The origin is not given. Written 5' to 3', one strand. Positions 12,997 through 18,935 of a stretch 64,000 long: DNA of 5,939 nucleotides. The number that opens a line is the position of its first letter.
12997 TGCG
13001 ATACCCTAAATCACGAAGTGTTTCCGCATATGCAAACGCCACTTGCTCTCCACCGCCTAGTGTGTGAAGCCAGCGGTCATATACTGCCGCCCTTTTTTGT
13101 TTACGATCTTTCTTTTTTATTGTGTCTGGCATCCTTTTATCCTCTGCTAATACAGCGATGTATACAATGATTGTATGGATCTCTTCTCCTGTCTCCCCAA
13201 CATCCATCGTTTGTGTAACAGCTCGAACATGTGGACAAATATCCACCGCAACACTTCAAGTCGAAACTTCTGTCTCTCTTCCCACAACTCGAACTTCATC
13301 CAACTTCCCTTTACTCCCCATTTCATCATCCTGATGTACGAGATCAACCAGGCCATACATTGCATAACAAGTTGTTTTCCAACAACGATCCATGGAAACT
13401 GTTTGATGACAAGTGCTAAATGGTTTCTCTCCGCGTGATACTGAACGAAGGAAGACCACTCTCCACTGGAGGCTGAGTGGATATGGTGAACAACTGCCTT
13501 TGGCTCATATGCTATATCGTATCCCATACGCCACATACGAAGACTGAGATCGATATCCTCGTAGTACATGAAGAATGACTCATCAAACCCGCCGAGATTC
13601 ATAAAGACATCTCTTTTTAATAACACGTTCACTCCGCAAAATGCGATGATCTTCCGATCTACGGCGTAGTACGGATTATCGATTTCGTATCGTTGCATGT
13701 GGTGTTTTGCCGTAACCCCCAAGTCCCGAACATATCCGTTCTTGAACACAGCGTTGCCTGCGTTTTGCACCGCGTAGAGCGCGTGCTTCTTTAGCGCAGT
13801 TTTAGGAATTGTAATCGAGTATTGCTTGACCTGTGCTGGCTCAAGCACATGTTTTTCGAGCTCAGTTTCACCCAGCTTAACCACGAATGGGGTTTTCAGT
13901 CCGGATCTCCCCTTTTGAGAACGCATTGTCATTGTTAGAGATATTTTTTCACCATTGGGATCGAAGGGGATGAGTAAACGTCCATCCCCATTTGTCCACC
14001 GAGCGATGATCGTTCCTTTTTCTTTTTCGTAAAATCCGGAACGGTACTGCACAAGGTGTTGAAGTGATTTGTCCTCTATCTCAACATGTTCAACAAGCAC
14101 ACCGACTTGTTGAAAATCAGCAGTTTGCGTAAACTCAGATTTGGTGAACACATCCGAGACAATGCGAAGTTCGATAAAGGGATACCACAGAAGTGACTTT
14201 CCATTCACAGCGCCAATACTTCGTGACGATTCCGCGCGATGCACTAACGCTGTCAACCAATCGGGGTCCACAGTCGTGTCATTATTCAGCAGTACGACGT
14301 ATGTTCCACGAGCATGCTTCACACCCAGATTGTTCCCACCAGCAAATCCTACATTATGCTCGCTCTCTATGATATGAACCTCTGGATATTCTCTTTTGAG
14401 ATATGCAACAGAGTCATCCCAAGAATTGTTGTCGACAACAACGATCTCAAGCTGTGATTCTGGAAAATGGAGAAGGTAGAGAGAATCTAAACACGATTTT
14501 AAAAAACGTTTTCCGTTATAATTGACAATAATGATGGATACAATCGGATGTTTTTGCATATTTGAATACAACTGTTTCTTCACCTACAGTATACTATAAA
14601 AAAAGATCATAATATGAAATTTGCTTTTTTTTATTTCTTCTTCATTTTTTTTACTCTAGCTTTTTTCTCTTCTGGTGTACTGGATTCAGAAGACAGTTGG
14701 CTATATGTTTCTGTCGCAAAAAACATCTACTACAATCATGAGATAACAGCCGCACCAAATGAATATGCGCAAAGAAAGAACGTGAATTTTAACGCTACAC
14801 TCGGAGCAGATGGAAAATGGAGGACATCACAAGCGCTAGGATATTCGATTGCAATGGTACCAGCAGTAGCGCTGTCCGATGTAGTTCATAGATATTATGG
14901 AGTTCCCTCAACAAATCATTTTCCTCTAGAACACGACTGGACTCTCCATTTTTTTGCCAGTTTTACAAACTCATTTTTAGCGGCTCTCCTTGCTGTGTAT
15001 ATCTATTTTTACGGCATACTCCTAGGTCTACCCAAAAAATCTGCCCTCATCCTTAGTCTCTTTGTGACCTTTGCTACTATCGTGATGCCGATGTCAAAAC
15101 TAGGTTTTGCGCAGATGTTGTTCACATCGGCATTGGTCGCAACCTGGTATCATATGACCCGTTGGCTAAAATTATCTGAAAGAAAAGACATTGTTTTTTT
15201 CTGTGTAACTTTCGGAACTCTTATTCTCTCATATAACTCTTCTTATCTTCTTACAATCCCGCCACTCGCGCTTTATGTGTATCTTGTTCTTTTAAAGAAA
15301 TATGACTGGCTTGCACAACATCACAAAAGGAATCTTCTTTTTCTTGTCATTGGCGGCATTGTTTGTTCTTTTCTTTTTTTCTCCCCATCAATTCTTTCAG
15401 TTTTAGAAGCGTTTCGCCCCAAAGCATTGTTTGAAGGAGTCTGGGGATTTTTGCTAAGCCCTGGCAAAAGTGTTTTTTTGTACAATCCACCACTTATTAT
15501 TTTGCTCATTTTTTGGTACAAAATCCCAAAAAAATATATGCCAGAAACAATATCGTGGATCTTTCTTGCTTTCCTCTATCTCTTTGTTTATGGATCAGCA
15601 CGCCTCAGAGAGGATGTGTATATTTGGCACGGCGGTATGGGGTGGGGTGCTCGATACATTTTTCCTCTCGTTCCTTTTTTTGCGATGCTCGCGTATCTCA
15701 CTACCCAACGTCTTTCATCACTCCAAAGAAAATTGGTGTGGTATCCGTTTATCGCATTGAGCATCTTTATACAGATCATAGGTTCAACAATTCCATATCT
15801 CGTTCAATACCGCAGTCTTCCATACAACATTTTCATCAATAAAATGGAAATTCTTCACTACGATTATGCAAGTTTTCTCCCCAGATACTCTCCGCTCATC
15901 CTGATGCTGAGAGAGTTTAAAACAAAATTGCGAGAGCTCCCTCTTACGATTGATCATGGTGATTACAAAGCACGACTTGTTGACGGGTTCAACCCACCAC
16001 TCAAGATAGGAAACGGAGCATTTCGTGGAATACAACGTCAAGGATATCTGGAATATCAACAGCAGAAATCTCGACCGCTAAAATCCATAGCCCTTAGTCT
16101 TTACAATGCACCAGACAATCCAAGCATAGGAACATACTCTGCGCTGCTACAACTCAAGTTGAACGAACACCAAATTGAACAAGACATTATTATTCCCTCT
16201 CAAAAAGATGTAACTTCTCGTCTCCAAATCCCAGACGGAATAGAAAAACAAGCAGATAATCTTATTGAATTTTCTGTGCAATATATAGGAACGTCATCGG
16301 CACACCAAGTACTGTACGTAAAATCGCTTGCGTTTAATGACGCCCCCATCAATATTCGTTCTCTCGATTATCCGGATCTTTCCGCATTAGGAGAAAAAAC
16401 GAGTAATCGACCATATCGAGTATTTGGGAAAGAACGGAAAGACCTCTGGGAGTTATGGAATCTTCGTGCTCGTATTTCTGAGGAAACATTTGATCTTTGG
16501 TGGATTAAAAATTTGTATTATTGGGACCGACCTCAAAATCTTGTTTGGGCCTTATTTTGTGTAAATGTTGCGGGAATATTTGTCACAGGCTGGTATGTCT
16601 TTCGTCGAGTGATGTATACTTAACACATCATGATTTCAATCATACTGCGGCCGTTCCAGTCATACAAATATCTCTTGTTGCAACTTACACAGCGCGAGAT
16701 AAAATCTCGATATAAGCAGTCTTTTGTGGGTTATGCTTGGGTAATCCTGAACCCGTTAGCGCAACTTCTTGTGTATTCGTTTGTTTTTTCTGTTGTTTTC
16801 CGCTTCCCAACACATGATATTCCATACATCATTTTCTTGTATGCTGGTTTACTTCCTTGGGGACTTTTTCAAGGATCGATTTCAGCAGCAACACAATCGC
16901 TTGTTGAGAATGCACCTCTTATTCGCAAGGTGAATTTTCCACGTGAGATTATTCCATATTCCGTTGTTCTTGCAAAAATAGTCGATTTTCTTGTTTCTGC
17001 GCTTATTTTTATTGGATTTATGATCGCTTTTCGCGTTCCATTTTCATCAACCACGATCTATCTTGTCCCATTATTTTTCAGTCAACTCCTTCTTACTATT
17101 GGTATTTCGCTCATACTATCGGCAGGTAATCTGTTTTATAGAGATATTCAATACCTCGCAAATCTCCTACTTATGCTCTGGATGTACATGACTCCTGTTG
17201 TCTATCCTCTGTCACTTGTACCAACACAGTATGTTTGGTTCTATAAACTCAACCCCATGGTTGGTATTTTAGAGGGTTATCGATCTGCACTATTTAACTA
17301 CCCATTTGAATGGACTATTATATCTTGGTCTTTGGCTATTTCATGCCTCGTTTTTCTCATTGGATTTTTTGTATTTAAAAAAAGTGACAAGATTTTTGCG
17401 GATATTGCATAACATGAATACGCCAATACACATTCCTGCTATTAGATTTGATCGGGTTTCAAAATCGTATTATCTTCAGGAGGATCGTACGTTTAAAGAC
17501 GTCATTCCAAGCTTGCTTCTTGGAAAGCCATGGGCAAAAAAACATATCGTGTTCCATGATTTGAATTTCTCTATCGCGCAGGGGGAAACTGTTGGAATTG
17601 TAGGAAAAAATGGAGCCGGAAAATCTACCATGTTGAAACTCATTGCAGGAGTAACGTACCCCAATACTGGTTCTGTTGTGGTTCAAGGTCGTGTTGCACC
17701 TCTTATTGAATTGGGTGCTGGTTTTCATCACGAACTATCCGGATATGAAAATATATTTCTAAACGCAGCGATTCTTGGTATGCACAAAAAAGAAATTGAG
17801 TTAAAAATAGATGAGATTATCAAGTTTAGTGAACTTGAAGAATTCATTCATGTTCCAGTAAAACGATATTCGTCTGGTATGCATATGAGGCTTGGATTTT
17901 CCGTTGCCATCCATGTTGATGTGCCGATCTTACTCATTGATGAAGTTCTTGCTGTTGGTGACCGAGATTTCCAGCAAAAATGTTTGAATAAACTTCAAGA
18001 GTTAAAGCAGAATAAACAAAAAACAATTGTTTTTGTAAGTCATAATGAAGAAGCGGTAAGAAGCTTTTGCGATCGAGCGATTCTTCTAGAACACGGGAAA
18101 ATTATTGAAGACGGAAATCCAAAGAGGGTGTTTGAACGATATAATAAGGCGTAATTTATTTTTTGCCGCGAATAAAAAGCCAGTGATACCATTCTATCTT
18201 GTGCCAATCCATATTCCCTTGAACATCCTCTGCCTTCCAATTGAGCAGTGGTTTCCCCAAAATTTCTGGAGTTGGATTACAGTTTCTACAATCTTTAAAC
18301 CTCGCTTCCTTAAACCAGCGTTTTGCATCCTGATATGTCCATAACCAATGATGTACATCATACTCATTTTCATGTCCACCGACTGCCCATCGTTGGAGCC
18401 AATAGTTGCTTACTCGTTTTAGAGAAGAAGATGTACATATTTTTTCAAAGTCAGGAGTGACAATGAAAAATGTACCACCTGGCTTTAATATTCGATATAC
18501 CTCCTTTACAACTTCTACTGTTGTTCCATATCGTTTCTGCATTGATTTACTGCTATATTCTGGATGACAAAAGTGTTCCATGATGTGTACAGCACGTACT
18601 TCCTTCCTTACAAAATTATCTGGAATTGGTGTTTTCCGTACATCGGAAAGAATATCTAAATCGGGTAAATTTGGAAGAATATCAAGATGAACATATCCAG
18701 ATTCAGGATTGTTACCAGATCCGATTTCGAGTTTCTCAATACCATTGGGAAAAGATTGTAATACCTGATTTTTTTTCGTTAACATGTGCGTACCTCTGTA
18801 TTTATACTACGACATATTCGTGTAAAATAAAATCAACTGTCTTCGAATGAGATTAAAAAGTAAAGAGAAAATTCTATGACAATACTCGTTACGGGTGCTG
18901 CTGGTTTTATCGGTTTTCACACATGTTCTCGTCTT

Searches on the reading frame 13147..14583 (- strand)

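Call 10: search_protein_families(library=pfam, proteins=[window:13147-14583:-], max_evalue=0.01)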
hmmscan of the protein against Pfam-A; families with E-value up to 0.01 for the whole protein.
window:13147-14583:- (478 aa): 5 families
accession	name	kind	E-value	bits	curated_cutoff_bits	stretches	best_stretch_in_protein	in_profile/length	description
PF00535.33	Glycos_transf_2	-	4.9e-25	88.8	23.3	1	16-122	1-108/168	Glycosyl transferase family 2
PF13641.12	Glyco_tranf_2_3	-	5e-16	59.9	27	2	13-129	2-122/230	Glycosyltransferase like family 2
PF10111.15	Glyco_tranf_2_2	-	2.4e-11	44.1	27.3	2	291-382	141-231/276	Glycosyltransferase like family 2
PF13632.12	Glyco_trans_2_3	-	1.6e-09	38.4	27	1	313-381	70-134/198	Glycosyl transferase family group 2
PF02709.20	Glyco_transf_7C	-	0.00011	22.2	23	1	306-362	10-67/78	N-terminal domain of galactosyltransferase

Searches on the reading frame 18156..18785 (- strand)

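Call 65: search_protein_families(library=pfam, proteins=[window:18156-18785:-], max_evalue=0.001)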
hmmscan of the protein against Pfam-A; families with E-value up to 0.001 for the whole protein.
window:18156-18785:- (209 aa): 1 family
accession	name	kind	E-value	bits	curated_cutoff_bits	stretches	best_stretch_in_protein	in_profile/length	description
PF13489.12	Methyltransf_23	-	0.00016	21.9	27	1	64-164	86-160/164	Methyltransferase domain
